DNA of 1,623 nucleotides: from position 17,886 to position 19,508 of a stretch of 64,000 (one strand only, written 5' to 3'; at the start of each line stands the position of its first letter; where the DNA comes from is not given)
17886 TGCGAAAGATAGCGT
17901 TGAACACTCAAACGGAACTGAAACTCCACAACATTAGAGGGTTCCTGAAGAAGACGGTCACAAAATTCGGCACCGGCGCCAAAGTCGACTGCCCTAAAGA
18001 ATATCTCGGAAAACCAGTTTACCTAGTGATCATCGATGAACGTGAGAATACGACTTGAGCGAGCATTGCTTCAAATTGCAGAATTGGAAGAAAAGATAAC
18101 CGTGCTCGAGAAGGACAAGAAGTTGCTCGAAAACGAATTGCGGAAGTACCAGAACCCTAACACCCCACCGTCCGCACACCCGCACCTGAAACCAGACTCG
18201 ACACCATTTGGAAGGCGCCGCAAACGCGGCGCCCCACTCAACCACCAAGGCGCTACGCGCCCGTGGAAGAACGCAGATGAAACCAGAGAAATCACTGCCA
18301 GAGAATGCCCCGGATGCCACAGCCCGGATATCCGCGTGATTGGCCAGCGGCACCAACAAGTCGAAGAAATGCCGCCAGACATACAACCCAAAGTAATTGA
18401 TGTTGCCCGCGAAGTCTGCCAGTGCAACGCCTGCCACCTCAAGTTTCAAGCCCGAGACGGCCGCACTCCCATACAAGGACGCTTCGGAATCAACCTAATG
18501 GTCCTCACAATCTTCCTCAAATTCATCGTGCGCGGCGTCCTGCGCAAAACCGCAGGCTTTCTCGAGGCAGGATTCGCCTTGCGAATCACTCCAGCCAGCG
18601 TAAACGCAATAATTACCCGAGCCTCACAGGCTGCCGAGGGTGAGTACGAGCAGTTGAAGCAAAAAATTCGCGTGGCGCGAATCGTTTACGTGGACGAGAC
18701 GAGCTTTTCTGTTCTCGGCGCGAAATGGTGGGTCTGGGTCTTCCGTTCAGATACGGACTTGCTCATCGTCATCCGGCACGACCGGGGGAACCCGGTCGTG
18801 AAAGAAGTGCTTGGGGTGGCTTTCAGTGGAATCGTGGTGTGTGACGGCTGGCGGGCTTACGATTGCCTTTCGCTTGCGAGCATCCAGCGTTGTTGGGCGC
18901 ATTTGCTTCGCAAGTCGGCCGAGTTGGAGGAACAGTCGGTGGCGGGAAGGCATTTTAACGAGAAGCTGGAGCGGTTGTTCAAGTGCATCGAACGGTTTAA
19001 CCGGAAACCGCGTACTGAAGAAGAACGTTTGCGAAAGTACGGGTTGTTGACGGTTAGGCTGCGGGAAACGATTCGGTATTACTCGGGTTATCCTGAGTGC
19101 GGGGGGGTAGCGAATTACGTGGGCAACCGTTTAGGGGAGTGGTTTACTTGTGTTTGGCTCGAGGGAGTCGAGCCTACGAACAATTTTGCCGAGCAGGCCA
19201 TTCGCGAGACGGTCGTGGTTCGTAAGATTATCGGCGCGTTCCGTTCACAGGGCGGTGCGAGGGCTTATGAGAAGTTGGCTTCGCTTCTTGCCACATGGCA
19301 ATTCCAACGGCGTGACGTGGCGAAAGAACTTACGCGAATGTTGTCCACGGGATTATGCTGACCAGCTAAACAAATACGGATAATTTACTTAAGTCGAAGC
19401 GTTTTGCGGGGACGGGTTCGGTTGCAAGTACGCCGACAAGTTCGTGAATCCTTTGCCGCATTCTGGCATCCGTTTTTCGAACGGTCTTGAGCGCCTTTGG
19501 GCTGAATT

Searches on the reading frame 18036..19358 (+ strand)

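Call 18: search_protein_families(library=pfam, proteins=[window:18036-19358:+], max_evalue=0.001)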
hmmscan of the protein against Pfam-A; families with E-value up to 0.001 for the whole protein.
window:18036-19358:+ (441 aa): 1 family
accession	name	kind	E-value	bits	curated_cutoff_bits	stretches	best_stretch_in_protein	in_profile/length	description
PF03050.20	DDE_Tnp_IS66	-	3.2e-30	105.9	23.1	1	150-409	4-283/284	Transposase IS66 family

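Call 33: search_protein_families(library=padloc, proteins=[window:18036-19358:+], max_evalue=0.001)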
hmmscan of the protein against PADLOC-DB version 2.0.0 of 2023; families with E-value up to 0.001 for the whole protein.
window:18036-19358:+ (441 aa): 0 families
